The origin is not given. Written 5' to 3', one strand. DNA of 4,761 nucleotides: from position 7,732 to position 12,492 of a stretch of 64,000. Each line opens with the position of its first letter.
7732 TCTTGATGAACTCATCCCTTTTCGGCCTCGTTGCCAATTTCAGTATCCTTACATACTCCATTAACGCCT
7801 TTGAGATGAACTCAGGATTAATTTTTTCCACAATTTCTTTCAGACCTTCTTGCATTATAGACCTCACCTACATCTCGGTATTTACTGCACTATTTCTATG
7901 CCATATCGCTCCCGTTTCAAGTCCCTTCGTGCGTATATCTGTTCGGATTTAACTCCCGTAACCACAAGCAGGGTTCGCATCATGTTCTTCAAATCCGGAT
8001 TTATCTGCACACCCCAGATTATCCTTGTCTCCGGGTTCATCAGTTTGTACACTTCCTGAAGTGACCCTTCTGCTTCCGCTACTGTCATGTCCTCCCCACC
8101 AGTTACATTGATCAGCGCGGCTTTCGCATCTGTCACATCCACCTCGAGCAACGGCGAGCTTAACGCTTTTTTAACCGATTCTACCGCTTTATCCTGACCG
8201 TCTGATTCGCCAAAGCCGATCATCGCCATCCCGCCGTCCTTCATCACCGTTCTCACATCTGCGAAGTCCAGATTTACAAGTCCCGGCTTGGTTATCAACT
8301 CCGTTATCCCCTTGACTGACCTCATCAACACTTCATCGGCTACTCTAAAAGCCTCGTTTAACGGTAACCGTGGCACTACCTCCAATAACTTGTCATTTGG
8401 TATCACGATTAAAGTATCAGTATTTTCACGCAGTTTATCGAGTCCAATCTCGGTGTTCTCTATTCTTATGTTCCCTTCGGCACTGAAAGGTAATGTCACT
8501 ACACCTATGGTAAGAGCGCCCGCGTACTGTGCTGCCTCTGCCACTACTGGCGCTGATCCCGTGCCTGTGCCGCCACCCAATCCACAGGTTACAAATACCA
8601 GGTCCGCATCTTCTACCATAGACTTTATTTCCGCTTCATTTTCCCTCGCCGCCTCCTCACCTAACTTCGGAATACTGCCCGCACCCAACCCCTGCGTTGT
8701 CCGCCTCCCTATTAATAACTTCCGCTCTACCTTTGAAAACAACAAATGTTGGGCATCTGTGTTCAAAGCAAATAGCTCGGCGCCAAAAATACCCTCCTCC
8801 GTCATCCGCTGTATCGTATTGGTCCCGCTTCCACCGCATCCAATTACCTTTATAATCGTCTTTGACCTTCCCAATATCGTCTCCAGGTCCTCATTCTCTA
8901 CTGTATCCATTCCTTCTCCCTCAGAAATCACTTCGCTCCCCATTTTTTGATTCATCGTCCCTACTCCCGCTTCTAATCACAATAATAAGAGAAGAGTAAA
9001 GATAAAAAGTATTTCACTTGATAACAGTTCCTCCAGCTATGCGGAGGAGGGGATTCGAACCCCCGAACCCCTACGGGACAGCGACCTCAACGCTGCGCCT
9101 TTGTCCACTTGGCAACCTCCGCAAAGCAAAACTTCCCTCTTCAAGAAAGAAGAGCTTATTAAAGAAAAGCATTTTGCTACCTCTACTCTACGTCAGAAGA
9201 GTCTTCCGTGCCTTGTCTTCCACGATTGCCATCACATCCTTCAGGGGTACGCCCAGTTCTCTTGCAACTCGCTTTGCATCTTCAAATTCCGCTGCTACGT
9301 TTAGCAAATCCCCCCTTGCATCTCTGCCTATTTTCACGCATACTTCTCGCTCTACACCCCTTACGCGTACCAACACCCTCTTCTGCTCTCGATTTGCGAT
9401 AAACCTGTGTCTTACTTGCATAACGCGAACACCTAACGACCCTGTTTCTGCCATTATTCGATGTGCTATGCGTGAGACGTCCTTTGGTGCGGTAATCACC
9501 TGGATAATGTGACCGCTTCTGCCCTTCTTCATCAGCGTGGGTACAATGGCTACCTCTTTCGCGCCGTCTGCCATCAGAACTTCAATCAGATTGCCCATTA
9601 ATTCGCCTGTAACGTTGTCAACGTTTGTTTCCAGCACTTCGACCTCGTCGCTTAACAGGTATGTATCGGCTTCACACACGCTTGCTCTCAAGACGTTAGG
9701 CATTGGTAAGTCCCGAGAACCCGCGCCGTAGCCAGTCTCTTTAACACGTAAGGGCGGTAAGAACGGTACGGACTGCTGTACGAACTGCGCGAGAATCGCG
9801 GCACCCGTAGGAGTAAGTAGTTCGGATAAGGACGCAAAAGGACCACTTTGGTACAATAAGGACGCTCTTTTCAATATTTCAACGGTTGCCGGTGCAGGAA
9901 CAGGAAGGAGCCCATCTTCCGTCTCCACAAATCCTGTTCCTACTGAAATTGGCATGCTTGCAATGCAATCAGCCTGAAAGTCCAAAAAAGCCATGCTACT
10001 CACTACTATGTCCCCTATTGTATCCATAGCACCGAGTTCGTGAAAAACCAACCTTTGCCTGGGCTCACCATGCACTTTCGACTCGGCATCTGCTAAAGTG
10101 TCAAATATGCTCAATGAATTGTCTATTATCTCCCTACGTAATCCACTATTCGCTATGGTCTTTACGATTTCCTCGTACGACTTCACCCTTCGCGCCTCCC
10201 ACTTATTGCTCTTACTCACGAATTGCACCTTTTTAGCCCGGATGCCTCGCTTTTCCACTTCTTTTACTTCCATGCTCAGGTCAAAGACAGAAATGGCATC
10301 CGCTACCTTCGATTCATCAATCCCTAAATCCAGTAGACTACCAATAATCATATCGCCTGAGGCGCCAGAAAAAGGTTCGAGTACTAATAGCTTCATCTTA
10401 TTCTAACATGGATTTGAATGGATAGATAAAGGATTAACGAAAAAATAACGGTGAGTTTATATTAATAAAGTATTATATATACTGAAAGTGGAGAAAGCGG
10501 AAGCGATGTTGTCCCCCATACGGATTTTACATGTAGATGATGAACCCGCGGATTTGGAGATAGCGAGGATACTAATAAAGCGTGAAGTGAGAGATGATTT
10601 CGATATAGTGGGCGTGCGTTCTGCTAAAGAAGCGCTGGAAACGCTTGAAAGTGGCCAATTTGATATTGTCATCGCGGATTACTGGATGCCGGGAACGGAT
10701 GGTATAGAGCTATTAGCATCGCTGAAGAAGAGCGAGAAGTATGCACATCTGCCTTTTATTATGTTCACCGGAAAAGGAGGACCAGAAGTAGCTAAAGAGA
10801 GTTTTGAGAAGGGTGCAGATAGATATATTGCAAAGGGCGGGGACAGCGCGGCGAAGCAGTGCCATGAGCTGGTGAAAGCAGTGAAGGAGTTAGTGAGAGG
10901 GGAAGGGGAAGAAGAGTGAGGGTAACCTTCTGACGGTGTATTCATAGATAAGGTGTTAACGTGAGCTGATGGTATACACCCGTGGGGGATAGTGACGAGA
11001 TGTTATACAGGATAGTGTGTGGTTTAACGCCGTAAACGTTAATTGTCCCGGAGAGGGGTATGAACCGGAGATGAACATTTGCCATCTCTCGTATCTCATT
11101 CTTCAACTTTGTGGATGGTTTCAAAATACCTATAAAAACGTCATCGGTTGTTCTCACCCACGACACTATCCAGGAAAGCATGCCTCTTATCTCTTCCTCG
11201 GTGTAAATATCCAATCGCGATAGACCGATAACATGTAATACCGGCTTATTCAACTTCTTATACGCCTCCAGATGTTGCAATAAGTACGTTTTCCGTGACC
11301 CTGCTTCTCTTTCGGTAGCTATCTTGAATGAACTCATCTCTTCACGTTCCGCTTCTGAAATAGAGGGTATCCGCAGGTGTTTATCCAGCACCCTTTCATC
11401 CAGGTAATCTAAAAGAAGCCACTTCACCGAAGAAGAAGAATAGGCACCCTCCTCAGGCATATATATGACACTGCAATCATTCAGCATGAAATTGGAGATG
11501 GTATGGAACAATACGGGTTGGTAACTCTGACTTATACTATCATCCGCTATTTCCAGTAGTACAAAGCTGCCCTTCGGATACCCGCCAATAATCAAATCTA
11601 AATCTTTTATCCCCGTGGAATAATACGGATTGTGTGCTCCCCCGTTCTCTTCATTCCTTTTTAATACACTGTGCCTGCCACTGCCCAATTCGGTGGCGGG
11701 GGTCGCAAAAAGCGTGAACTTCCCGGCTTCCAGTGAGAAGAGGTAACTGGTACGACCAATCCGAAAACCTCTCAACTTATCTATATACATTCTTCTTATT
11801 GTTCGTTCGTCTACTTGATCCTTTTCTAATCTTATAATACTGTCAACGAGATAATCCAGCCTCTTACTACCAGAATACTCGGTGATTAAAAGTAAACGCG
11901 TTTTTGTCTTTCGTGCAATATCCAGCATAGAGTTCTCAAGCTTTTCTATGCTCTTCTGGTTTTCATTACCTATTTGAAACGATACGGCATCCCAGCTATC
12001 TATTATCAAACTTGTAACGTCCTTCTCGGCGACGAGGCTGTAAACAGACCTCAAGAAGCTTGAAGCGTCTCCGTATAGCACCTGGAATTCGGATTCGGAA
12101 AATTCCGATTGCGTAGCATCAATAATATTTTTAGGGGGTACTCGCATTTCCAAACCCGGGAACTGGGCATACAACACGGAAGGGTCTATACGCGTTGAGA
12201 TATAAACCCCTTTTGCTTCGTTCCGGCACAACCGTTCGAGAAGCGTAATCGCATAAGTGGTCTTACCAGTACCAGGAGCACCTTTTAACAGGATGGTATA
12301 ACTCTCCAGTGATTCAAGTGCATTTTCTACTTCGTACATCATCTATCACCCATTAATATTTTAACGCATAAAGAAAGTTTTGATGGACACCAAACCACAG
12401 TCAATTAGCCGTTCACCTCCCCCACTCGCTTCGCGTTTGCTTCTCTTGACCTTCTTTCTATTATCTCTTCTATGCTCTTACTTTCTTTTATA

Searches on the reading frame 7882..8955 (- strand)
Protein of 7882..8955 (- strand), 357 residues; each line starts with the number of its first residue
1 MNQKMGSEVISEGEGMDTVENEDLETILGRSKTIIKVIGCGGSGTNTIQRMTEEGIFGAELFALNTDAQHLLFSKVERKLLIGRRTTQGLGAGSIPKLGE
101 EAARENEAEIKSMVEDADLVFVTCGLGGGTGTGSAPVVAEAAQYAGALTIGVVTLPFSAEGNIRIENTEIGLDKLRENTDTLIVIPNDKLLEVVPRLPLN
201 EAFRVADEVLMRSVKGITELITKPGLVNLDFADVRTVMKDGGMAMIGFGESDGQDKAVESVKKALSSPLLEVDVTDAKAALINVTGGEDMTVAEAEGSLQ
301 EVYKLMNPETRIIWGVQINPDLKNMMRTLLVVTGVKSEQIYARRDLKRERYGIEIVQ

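Call 85: search_protein_families(library=pfam, proteins=[window:7882-8955:-], max_evalue=0.00001)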
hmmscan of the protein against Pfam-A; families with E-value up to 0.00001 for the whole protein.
window:7882-8955:- (357 aa): 2 families
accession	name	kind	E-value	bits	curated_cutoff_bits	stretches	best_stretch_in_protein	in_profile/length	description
PF00091.31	Tubulin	-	2e-45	155.9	33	1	35-194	2-189/190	Tubulin/FtsZ family, GTPase domain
PF12327.13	FtsZ_C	-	1.1e-31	109.4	27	1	242-336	1-95/95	FtsZ family, C-terminal domain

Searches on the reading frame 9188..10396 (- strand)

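Call 85: search_protein_families(library=pfam, proteins=[window:9188-10396:-], max_evalue=0.00001)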
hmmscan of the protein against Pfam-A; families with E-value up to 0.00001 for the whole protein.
window:9188-10396:- (402 aa): 1 family
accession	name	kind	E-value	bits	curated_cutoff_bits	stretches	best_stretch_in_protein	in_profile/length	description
PF01969.22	Ni_insertion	-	2.2e-113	379.6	22.1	1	4-389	1-375/375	Nickel insertion protein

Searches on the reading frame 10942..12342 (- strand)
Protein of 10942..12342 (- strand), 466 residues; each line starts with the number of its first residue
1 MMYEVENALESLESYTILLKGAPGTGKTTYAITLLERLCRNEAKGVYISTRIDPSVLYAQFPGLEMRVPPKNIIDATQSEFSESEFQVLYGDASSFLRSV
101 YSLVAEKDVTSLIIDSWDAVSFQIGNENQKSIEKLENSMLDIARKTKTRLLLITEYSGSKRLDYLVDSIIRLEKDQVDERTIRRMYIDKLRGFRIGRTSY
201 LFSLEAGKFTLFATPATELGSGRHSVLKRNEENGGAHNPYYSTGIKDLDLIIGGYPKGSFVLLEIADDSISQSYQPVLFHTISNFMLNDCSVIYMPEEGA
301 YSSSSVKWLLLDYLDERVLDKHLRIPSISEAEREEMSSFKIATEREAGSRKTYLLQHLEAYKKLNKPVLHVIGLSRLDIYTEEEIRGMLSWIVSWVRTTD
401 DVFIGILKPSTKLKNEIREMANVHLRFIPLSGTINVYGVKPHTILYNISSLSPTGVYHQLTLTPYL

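Call 85: search_protein_families(library=pfam, proteins=[window:10942-12342:-], max_evalue=0.00001)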
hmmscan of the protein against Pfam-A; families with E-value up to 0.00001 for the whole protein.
window:10942-12342:- (466 aa): 4 families
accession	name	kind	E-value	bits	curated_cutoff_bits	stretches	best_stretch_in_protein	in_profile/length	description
PF06745.19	ATPase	-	1.2e-18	67.8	26.6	1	15-205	20-220/231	KaiC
PF07088.17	GvpD_P-loop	-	1.3e-18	68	24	1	15-185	11-186/189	GvpD gas vesicle protein, P-loop domain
PF13401.12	AAA_22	-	8.9e-07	29.7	27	1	17-157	8-125/130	AAA domain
PF20440.3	GvpD_bR2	-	9.2e-06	25.8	27.9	0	240-299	11-72/254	GvpD basic region 2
